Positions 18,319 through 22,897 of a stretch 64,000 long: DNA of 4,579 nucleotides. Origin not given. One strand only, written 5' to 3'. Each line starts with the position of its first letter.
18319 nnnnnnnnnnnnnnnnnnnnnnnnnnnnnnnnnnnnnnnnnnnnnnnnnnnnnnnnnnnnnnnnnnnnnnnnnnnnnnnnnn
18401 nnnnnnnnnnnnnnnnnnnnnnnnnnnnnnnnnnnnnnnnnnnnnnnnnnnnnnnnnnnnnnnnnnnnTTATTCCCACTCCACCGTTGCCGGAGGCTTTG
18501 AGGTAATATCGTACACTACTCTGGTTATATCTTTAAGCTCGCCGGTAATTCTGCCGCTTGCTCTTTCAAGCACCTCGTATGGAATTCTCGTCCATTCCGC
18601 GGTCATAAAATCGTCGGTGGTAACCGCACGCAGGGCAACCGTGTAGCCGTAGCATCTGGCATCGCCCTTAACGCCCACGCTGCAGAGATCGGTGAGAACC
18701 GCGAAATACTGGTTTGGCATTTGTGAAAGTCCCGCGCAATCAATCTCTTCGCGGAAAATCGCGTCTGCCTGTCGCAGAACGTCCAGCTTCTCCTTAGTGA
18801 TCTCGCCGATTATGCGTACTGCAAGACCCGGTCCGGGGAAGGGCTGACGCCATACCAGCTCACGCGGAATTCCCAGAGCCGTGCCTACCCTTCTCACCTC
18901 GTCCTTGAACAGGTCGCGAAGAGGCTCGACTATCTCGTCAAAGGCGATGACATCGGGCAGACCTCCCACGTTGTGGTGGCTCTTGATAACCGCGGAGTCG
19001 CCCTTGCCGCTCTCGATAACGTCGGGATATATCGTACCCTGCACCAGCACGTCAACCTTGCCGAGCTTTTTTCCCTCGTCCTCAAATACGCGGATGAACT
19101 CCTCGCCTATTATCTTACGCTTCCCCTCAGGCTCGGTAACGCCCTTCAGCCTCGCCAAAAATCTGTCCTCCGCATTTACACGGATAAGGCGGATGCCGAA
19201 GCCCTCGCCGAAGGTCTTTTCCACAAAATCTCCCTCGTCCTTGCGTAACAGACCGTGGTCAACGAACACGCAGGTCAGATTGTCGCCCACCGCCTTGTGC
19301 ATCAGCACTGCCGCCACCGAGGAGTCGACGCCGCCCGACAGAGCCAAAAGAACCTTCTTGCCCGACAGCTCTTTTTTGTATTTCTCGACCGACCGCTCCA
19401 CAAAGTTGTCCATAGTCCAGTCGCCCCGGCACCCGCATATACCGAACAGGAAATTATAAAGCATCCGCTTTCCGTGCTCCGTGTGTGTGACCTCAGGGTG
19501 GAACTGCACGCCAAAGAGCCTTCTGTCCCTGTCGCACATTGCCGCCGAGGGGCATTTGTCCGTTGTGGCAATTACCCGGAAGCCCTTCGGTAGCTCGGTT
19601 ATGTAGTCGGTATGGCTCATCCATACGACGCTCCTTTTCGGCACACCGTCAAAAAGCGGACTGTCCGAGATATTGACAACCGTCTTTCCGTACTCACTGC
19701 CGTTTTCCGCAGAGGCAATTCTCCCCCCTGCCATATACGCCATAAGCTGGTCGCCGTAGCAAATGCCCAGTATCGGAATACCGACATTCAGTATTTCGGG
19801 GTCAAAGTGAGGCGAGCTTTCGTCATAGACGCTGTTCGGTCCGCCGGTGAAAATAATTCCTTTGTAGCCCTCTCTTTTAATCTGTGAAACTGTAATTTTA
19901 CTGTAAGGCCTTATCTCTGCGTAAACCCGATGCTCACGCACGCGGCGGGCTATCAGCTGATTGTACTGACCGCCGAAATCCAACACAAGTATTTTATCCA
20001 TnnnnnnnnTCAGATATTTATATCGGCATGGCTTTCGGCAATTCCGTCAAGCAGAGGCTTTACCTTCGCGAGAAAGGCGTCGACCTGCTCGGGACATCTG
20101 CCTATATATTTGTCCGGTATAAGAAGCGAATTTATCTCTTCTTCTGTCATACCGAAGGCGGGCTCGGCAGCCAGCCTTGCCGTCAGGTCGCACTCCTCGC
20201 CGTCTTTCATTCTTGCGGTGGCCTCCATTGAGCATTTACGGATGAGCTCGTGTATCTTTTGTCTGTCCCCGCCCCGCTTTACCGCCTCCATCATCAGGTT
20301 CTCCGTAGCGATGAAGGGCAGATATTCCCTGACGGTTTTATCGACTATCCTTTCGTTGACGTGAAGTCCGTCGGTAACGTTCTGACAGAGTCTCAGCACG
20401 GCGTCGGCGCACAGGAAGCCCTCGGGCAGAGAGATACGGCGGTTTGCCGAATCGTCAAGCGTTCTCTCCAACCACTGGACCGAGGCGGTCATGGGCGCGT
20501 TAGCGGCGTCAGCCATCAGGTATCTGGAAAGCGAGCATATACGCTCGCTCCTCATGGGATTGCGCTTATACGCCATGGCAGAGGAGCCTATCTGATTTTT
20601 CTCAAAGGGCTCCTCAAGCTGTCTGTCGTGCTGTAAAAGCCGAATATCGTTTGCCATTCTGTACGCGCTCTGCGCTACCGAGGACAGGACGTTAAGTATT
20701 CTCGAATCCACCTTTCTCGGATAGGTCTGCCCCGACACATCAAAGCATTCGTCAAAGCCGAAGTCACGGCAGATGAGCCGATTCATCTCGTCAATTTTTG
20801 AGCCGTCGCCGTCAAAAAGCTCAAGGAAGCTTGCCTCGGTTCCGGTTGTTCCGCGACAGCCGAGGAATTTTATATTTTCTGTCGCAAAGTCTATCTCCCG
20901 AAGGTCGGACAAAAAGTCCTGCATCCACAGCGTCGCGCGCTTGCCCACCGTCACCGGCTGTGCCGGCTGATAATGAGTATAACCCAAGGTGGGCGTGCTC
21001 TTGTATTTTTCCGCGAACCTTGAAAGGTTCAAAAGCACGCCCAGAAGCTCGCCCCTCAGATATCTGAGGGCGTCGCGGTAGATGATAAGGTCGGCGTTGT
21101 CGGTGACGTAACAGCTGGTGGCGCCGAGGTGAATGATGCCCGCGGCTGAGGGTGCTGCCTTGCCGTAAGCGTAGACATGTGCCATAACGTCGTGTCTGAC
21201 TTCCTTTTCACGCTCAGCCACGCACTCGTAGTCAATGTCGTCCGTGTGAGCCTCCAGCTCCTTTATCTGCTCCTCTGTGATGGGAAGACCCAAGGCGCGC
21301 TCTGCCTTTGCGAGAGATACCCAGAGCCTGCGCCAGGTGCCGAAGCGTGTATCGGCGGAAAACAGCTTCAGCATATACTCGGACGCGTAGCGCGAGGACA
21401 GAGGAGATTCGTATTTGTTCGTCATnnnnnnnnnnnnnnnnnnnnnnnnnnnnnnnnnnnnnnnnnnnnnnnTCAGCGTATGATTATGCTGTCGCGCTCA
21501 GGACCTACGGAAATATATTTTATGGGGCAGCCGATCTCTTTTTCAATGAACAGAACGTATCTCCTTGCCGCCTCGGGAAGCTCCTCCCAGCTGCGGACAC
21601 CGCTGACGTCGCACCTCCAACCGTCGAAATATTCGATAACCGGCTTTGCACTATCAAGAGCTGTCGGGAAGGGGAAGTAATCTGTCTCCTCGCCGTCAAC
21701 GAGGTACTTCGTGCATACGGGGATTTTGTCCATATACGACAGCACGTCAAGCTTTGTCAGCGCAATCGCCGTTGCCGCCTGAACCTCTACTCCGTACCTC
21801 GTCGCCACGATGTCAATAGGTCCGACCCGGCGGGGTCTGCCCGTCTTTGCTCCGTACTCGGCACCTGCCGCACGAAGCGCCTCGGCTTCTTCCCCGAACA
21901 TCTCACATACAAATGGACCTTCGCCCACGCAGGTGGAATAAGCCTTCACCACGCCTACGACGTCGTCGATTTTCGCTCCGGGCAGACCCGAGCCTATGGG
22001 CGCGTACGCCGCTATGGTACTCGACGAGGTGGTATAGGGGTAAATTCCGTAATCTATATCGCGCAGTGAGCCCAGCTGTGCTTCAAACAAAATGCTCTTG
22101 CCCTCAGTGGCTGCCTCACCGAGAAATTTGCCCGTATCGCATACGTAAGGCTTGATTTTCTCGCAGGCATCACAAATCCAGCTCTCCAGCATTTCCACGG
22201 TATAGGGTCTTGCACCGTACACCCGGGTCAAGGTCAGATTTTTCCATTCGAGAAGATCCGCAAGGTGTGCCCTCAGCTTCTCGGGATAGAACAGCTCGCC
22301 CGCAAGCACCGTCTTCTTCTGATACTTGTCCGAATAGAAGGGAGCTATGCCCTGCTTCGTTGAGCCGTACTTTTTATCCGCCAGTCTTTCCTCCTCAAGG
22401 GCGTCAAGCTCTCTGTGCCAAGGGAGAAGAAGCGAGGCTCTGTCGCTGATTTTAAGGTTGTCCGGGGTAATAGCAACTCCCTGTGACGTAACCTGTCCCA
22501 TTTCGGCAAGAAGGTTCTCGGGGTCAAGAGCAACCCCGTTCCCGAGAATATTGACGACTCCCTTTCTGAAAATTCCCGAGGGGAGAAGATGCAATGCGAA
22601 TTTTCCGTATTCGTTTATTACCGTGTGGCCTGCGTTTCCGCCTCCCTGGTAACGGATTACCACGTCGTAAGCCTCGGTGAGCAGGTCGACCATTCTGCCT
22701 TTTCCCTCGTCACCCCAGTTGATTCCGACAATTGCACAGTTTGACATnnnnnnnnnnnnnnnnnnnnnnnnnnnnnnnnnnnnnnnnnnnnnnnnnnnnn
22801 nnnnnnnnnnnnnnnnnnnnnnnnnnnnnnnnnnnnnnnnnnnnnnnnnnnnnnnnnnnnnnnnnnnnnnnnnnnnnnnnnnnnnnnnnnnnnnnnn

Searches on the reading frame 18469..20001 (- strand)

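Call 7: search_protein_families(library=ncbifam, proteins=[window:18469-20001:-])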
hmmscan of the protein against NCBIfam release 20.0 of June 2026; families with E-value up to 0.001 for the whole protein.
window:18469-20001:- (510 aa): 37 families (the best 25 are shown)
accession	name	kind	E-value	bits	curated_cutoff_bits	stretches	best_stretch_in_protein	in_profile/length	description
NF000848.1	PRK00074.1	equivalog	7.8e-228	757.2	400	1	4-510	1-512/512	glutamine-hydrolyzing GMP synthase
TIGR00884.1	guaA_Cterm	equivalog_domain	3.6e-143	476.5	338.75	1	199-510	1-310/310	glutamine-hydrolyzing GMP synthase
TIGR00888.1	guaA_Nterm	equivalog_domain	1.8e-71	239.4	172.15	1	4-191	1-187/188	glutamine-hydrolyzing GMP synthase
NF001975.0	PRK00758.1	equivalog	1.3e-49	168.3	198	1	3-189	3-182/185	GMP synthase subunit A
NF006562.0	PRK09065.1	equivalog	7.8e-21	74.7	205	1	11-174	23-193/242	glutamine amidotransferase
NF011201.0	PRK14607.1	equivalog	2.4e-19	69.4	670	1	33-186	32-187/534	bifunctional anthranilate synthase component II/anthranilate phosphoribosyltransferase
NF005743.0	PRK07567.1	equivalog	6.3e-17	61.6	264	1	39-180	45-201/245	glutamine amidotransferase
NF005849.0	PRK07765.1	equivalog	1.9e-16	60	308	1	44-208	45-211/219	aminodeoxychorismate/anthranilate synthase component II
NF004212.0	PRK05665.1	equivalog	5.3e-14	52.5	309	1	74-174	91-191/241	amidotransferase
NF010081.0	PRK13566.1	equivalog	2.3e-13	49.3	645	1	3-184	530-716/729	anthranilate synthase component I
NF005799.0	PRK07649.1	equivalog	2.7e-13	49.9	327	1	35-185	33-185/195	aminodeoxychorismate/anthranilate synthase component II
NF005072.0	PRK06490.1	equivalog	5.8e-13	48.4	339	1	44-174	57-190/251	glutamine amidotransferase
TIGR00566.1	trpG_papA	subfamily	5.9e-13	49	121.05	1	71-185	71-190/192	glutamine amidotransferase of anthranilate synthase or aminodeoxychorismate synthase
NF005367.0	PRK06895.1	equivalog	7.8e-13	48.7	265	1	76-185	74-186/190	anthranilate synthase component II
NF005946.0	PRK08007.1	equivalog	7.1e-12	45.2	332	1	36-185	34-185/187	aminodeoxychorismate synthase component 2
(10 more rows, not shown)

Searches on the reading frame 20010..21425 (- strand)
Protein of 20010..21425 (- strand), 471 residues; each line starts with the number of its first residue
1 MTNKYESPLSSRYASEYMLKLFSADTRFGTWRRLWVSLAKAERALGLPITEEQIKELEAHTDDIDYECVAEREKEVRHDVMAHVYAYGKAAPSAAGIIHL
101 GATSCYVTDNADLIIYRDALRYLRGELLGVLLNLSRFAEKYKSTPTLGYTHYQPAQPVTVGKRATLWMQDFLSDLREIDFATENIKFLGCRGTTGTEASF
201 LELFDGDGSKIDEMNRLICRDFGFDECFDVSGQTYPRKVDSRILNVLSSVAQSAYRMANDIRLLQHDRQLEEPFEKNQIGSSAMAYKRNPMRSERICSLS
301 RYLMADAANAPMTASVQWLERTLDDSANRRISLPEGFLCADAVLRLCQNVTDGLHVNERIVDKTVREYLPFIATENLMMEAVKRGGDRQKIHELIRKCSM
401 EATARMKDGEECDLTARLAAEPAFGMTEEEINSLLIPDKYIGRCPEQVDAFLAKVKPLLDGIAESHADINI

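Call 7: search_protein_families(library=ncbifam, proteins=[window:20010-21425:-])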
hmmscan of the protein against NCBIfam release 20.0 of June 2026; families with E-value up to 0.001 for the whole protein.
window:20010-21425:- (471 aa): 11 families
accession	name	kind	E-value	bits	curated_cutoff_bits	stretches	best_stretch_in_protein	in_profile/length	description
TIGR00928.1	purB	equivalog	1.1e-110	370.4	326.2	1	9-451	1-435/436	adenylosuccinate lyase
NF006500.1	PRK08937.2-4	subfamily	4e-43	147.8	626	1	11-456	12-447/448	adenylosuccinate lyase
NF052536.2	CoM_syn_XcbD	exception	2.2e-37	128.8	600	1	12-451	13-442/443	3-sulfopropionylcysteine synthase XcbD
NF006554.0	PRK09053.1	equivalog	3.9e-30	105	595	1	10-455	10-448/453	3-carboxy-cis,cis-muconate cycloisomerase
TIGR02426.1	protocat_pcaB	equivalog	2.7e-29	102.1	355.75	1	15-354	8-338/338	3-carboxy-cis,cis-muconate cycloisomerase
NF004631.0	PRK05975.1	equivalog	1.8e-20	73.3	371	1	12-352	14-343/352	3-carboxy-cis,cis-muconate cycloisomerase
NF006764.0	PRK09285.1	equivalog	2.9e-18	65.5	446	1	51-374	64-387/456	adenylosuccinate lyase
NF052556.1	NtrsucLyaStm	equivalog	4.3e-18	65.4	650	1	38-452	47-464/466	nitrosuccinate lyase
TIGR00979.1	fumC_II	equivalog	1e-08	34.4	664.75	1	134-370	168-404/458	class II fumarate hydratase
NF008909.0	PRK12273.1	subfamily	8.8e-07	28.1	510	1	130-366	169-405/474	aspartate ammonia-lyase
TIGR00838.1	argH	equivalog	7e-06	25.3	279.5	1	112-294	114-288/455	argininosuccinate lyase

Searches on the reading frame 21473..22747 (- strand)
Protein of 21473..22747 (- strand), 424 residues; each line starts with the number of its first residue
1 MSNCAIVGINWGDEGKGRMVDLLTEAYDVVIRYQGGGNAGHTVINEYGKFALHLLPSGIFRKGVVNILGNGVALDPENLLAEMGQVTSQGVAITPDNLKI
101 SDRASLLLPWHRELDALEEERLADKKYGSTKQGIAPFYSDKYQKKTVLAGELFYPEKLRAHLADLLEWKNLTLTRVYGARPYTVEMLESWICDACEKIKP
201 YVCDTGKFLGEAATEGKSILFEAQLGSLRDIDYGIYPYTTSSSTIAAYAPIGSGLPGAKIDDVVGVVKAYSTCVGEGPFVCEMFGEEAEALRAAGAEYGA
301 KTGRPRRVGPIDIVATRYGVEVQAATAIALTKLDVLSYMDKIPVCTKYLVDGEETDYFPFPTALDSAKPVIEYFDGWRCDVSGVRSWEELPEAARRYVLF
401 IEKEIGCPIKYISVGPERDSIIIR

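Call 7: search_protein_families(library=ncbifam, proteins=[window:21473-22747:-])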
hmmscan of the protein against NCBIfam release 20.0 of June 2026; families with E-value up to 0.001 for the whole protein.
window:21473-22747:- (424 aa): 6 families
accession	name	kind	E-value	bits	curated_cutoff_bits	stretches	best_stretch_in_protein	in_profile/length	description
NF002223.0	PRK01117.1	equivalog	1.1e-145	485.8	402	1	1-423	1-423/430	adenylosuccinate synthase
TIGR00184.1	purA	equivalog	3.5e-126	421.5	395.55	1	6-423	2-419/425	adenylosuccinate synthase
NF010355.0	PRK13783.1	equivalog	9.6e-103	344.4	445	1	3-422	2-402/404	adenylosuccinate synthase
NF010357.0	PRK13785.1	equivalog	1.8e-92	310.4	700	1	5-423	4-449/455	adenylosuccinate synthase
NF003295.0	PRK04293.1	equivalog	1.5e-59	201.6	368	3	195-337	146-286/337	adenylosuccinate synthetase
NF038379.2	amino_Aden_PurZ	exception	3.9e-21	75.5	300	1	5-320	3-289/293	succino-amino-deoxyadenylate synthase PurZ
